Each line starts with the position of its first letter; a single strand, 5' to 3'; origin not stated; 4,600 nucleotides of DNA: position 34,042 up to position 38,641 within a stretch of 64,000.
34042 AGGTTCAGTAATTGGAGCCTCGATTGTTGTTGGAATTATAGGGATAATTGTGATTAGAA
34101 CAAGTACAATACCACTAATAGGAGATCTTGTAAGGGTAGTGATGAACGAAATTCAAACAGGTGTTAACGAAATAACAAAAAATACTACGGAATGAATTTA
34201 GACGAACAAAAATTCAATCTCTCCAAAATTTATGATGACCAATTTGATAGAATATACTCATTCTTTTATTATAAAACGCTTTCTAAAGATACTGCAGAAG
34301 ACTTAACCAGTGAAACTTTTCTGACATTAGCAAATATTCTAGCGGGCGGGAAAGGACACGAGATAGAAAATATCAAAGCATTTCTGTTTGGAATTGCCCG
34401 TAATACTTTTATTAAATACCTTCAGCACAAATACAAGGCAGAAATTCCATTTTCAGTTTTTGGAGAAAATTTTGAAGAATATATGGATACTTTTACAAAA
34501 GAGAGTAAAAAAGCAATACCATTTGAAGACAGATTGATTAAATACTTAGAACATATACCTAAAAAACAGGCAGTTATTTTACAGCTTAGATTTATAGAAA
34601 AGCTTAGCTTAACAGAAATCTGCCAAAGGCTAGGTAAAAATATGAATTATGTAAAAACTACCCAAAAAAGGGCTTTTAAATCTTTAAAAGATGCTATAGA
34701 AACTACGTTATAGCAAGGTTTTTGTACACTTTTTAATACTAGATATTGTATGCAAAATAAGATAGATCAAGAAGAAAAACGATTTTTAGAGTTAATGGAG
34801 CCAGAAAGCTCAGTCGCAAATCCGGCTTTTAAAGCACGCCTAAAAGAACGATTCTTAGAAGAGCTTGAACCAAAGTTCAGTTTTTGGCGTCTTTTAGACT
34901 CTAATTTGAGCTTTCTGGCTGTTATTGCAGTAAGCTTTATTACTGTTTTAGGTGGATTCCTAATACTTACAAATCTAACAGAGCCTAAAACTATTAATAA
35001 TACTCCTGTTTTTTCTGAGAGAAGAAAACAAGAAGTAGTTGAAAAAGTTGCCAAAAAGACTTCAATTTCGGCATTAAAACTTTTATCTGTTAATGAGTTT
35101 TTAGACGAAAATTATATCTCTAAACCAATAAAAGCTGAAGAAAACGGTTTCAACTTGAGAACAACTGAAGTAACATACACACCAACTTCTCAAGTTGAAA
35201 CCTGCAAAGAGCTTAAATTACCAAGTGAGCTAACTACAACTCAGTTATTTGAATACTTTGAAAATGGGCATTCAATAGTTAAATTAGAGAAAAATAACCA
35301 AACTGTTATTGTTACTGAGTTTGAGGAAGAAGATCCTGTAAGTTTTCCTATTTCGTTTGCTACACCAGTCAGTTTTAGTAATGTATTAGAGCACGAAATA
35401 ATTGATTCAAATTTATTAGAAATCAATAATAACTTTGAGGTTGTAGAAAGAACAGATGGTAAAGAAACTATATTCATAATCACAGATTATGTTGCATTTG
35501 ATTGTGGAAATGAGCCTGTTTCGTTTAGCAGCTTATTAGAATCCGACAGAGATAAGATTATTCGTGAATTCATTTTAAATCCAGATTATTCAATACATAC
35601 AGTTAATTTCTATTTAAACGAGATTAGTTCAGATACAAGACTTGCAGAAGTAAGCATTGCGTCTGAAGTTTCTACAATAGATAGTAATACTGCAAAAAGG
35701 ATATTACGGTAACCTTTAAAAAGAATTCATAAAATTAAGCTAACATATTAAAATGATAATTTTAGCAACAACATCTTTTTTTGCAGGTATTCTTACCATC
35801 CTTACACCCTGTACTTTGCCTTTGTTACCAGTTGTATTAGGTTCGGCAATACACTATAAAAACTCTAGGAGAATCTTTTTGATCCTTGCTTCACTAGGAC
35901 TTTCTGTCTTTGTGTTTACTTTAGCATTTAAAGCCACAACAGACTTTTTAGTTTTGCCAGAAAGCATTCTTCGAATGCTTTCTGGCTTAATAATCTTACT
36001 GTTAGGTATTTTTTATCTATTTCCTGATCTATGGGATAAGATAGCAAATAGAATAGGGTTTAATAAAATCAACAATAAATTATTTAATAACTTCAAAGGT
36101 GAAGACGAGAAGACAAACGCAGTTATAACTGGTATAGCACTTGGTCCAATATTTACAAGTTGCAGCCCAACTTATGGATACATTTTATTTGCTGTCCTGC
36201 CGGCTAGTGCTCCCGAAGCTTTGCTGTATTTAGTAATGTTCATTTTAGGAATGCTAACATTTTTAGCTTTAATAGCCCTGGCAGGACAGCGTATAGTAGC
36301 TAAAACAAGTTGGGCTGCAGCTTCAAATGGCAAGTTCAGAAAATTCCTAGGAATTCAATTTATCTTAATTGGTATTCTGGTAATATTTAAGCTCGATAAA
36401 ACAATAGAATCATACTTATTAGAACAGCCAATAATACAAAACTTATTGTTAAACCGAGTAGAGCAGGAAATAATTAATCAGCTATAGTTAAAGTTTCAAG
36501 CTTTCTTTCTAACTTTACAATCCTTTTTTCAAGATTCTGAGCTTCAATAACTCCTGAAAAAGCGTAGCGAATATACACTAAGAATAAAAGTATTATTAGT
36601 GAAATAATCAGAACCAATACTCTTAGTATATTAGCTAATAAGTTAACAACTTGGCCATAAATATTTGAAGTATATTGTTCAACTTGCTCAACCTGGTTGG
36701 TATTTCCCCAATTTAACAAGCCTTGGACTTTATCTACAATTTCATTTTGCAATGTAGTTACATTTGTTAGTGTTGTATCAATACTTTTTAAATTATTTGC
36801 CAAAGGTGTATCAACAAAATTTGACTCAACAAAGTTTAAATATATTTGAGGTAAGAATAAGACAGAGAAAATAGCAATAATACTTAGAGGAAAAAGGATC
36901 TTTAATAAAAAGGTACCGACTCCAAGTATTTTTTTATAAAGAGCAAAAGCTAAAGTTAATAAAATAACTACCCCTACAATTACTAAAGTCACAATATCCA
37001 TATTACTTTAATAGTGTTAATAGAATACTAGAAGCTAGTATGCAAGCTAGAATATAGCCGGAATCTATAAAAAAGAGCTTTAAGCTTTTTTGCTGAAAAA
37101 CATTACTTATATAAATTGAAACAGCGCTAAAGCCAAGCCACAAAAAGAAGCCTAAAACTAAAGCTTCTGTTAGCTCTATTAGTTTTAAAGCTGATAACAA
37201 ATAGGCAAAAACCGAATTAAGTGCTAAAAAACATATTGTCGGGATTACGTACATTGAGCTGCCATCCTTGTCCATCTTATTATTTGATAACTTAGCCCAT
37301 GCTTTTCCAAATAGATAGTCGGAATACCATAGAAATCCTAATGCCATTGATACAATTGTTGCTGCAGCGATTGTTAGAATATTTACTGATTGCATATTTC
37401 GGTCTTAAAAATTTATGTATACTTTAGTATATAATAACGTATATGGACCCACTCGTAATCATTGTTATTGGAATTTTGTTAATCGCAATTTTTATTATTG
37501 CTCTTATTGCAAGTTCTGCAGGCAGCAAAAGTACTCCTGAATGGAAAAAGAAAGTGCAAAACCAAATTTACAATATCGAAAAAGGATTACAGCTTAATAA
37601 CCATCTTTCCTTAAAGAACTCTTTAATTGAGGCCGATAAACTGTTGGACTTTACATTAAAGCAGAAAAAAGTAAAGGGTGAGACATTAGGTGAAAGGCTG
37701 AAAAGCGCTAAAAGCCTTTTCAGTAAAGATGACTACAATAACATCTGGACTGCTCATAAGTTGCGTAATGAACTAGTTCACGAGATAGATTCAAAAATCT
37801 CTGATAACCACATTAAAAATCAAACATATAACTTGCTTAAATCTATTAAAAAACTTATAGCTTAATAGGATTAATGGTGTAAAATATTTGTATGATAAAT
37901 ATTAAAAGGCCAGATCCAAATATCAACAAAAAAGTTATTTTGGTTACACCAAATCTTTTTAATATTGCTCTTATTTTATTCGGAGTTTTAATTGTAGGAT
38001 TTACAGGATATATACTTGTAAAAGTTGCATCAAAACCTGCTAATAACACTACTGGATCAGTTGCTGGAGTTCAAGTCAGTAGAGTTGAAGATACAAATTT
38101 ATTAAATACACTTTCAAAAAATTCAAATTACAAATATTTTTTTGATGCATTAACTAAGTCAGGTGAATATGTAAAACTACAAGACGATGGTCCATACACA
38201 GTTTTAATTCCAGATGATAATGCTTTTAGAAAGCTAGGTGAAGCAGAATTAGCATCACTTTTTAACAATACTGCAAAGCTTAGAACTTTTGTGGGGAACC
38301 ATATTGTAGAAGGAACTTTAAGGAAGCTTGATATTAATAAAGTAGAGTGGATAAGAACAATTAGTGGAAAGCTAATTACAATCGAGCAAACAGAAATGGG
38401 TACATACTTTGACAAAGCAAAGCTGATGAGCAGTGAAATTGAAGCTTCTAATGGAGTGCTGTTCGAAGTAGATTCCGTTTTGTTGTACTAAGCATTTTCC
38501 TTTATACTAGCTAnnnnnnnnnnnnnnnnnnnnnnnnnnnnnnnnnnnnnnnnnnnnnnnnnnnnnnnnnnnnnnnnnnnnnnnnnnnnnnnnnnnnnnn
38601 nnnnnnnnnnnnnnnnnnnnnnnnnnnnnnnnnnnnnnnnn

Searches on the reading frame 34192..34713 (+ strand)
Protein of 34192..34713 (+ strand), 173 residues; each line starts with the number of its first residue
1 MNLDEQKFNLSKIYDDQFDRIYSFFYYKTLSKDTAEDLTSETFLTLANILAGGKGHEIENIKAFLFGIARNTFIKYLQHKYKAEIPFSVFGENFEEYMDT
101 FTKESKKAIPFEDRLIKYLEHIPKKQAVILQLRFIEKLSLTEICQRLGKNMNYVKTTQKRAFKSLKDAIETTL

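Call 59: search_protein_families(library=pfam, proteins=[window:34192-34713:+], max_evalue=0.0001)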
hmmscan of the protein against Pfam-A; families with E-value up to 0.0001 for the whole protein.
window:34192-34713:+ (173 aa): 3 families
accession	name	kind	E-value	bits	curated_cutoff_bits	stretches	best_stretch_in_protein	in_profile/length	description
PF04545.22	Sigma70_r4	-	6.9e-08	32.3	24.1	1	119-166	2-49/50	Sigma-70, region 4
PF08281.18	Sigma70_r4_2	-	2.3e-07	30.8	25.7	1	114-165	3-54/54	Sigma-70, region 4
PF04542.20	Sigma70_r2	-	4e-05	23.8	24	0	19-79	7-67/71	Sigma-70 region 2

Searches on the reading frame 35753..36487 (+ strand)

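Call 59: search_protein_families(library=pfam, proteins=[window:35753-36487:+], max_evalue=0.0001)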
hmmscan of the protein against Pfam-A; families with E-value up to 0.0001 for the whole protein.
window:35753-36487:+ (244 aa): 1 family
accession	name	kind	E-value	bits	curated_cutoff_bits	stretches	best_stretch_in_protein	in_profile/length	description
PF13386.12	DsbD_2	-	1.6e-07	31.9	24.9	1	48-209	49-199/199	Cytochrome C biogenesis protein transmembrane region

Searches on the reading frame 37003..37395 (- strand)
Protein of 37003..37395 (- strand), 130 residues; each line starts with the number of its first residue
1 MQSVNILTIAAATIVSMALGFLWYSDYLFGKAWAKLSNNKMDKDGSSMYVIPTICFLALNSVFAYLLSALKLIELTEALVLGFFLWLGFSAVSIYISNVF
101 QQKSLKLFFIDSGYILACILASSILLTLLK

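Call 59: search_protein_families(library=pfam, proteins=[window:37003-37395:-], max_evalue=0.0001)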
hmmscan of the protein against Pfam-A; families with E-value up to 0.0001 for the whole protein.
window:37003-37395:- (130 aa): 1 family
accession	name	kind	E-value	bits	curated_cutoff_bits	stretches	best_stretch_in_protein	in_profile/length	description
PF08570.15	DUF1761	-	1.6e-24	87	31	1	8-127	2-123/123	Protein of unknown function (DUF1761)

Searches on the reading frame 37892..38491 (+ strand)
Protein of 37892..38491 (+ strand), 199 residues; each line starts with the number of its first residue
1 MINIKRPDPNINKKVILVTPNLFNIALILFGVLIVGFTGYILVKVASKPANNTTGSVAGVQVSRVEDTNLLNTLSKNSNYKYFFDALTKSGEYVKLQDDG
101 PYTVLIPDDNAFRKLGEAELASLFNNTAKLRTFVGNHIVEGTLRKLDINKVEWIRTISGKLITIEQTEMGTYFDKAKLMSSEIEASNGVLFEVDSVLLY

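Call 59: search_protein_families(library=pfam, proteins=[window:37892-38491:+], max_evalue=0.0001)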
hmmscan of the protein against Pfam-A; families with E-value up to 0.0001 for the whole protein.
window:37892-38491:+ (199 aa): 1 family
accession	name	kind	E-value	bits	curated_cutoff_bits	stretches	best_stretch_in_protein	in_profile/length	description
PF02469.27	Fasciclin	-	4.6e-23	82.2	22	1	79-198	2-122/123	Fasciclin domain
